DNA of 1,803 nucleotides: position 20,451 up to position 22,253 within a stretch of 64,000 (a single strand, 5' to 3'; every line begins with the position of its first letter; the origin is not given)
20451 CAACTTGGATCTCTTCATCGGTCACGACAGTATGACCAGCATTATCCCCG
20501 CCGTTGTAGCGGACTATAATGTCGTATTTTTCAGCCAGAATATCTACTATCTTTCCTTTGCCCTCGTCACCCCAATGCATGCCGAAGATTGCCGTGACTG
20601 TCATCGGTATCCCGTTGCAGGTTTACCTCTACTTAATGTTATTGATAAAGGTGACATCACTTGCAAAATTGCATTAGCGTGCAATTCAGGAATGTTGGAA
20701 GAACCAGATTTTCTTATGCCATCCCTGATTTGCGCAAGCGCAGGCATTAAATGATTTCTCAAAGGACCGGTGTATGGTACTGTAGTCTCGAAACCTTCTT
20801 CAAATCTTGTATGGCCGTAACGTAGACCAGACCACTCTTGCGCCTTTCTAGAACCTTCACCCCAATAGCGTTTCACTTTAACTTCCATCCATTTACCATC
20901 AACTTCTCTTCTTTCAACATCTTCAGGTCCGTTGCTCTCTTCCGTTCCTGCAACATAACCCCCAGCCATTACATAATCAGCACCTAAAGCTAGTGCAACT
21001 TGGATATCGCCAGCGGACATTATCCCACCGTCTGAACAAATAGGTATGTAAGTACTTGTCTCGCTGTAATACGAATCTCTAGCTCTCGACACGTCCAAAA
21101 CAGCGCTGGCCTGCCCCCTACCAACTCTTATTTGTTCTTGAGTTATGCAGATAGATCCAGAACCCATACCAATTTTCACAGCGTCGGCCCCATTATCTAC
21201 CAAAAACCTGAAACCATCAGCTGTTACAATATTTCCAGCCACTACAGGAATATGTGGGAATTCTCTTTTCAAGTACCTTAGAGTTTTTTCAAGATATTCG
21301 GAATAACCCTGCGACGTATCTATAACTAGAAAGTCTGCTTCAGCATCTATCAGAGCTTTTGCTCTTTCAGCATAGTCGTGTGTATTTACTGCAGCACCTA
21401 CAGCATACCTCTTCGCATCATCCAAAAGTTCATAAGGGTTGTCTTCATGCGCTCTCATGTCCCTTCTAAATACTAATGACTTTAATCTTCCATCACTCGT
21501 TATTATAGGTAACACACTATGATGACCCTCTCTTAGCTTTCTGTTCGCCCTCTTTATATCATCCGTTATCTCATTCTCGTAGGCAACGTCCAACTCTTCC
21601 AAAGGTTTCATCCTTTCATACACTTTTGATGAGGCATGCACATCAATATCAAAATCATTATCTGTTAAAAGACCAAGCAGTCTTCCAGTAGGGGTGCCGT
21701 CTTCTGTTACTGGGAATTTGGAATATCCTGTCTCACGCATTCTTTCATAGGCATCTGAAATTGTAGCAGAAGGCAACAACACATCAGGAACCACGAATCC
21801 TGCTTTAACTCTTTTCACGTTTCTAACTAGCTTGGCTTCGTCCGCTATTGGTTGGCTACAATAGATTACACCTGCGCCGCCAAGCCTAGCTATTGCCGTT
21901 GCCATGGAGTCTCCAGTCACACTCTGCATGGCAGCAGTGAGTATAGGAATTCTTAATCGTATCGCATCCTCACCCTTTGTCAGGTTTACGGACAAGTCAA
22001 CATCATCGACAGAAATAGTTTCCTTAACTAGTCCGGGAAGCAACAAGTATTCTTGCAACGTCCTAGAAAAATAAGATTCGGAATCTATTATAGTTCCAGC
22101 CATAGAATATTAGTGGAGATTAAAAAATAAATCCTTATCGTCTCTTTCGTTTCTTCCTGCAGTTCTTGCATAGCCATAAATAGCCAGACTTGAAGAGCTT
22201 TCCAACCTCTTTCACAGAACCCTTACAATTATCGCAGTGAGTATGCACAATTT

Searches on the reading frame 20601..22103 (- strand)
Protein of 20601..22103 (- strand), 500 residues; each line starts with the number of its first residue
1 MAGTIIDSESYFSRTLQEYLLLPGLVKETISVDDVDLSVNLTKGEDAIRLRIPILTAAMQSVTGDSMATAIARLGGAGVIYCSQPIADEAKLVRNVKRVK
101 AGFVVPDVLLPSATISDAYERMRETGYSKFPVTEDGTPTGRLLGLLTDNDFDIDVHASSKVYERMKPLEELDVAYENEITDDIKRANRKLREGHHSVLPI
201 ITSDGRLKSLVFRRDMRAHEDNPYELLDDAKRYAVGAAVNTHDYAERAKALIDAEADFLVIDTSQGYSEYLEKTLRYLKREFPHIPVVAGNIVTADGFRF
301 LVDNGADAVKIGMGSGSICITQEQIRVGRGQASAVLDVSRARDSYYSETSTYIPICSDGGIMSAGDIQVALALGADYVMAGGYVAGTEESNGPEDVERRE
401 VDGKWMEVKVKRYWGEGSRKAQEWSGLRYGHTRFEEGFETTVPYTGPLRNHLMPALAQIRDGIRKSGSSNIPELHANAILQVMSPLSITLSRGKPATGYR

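Call 42: find_encoding_contigs(protein=window:20601-22103:-, flank=10000, max_places=4)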
Protein window:20601-22103:- (500 aa): 6 contigs read that carry it; 4 places shown.
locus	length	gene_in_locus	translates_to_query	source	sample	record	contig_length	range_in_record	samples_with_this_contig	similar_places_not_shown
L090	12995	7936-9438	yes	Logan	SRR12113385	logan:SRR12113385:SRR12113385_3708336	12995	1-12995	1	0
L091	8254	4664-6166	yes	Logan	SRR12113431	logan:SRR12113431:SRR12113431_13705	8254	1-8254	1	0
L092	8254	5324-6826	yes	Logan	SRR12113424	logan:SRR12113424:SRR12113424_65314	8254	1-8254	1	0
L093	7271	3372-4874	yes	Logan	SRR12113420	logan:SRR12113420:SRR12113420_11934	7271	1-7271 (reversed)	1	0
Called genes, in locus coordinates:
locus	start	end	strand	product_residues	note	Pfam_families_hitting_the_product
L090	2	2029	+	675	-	?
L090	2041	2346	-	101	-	-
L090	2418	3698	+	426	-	PF00009:GTP_EFTU, PF03144:GTP_EFTU_D2, PF03143:GTP_EFTU_D3, PF22594:GTP-eEF1A_C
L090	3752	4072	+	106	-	PF00338:Ribosomal_S10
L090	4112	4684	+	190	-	PF13189:Cytidylate_kin2, PF13238:AAA_18, PF13207:AAA_17 (weak), PF02224:Cytidylate_kin (weak)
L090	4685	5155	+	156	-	PF04307:YdjM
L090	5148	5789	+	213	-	PF22175:Ogg-HhH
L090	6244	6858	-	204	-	PF08551:DUF1751 (faint), PF01694:Rhomboid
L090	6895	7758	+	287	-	PF00557:Peptidase_M24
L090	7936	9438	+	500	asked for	PF00478:IMPDH, PF00571:CBS (weak), PF01070:FMN_dh (weak), PF03060:NMO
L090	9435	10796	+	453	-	PF00709:Adenylsucc_synt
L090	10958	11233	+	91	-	-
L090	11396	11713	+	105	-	-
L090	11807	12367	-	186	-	-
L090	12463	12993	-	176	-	?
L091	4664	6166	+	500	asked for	PF00478:IMPDH, PF00571:CBS (weak), PF01070:FMN_dh (weak), PF03060:NMO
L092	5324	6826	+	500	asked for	PF00478:IMPDH, PF00571:CBS (weak), PF01070:FMN_dh (weak), PF03060:NMO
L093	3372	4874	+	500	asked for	PF00478:IMPDH, PF00571:CBS (weak), PF01070:FMN_dh (weak), PF03060:NMO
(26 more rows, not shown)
